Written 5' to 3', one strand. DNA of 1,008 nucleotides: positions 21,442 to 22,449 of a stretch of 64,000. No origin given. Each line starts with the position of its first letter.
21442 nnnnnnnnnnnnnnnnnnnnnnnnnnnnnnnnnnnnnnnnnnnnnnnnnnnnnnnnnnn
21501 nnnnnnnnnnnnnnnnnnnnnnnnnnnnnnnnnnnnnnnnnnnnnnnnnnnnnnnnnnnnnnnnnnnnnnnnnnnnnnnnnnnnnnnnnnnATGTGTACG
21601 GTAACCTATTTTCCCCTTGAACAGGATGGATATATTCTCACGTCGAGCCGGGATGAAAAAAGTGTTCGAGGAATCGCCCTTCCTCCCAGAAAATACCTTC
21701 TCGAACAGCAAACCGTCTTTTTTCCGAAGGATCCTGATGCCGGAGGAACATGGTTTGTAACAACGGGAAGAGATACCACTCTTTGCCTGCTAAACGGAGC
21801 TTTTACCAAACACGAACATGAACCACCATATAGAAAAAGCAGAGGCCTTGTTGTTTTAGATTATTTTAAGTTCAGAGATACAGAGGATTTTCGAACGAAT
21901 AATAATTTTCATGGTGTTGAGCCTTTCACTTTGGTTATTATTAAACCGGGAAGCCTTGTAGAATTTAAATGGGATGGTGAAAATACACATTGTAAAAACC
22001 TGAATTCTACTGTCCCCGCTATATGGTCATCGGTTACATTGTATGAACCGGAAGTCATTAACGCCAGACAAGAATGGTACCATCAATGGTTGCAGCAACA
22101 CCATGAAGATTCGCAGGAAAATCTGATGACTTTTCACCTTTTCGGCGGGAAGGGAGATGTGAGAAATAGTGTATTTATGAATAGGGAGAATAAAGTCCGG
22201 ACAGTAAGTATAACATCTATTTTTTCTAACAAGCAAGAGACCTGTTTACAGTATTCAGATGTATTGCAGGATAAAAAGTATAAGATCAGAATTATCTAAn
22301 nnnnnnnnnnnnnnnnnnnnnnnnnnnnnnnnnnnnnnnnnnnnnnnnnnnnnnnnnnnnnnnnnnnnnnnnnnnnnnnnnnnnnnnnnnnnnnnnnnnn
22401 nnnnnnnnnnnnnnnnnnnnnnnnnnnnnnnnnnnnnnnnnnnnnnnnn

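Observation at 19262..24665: Eight-gene translationally coupled operon with a redox/thiol flavour and no known pathway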

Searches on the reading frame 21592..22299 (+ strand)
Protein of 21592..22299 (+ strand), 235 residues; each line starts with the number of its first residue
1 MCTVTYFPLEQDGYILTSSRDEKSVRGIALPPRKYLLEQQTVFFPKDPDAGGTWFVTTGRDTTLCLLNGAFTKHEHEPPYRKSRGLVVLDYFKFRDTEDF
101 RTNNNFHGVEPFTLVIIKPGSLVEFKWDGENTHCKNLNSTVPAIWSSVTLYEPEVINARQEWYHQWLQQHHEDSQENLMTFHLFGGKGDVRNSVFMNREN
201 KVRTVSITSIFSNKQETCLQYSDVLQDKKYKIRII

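Call 3: search_protein_families(library=pfam, proteins=[window:21592-22299:+], max_evalue=0.01)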
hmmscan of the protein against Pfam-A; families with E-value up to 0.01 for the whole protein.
window:21592-22299:+ (235 aa): 1 family
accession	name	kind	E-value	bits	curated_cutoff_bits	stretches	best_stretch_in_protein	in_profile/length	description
PF05742.17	TANGO2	-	7.1e-08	33.3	22.6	1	13-177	15-186/257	Transport and Golgi organisation 2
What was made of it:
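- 21592..22299 (+): NRDE/TANGO2-family protein with invariant Met1-Cys2 and (S/N)RDE. PF05742 at 33.3 bits (call 3).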

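Call 4: search_protein_families(library=ncbifam, proteins=[window:21592-22299:+], max_evalue=0.01)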
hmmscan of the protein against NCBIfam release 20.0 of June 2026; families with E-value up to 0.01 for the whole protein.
window:21592-22299:+ (235 aa): 0 families

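Call 41: search_solved_structures(query=A4, max_evalue=10, show_alignments=2)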
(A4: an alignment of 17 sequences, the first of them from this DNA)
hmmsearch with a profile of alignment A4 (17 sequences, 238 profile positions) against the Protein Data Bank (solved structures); distinct sequences matched with E-value up to 10: 2.
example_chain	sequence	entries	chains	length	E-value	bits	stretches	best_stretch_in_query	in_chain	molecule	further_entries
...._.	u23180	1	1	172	1.1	11.8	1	178-232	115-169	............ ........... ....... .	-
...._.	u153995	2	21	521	3.4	10.2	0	167-223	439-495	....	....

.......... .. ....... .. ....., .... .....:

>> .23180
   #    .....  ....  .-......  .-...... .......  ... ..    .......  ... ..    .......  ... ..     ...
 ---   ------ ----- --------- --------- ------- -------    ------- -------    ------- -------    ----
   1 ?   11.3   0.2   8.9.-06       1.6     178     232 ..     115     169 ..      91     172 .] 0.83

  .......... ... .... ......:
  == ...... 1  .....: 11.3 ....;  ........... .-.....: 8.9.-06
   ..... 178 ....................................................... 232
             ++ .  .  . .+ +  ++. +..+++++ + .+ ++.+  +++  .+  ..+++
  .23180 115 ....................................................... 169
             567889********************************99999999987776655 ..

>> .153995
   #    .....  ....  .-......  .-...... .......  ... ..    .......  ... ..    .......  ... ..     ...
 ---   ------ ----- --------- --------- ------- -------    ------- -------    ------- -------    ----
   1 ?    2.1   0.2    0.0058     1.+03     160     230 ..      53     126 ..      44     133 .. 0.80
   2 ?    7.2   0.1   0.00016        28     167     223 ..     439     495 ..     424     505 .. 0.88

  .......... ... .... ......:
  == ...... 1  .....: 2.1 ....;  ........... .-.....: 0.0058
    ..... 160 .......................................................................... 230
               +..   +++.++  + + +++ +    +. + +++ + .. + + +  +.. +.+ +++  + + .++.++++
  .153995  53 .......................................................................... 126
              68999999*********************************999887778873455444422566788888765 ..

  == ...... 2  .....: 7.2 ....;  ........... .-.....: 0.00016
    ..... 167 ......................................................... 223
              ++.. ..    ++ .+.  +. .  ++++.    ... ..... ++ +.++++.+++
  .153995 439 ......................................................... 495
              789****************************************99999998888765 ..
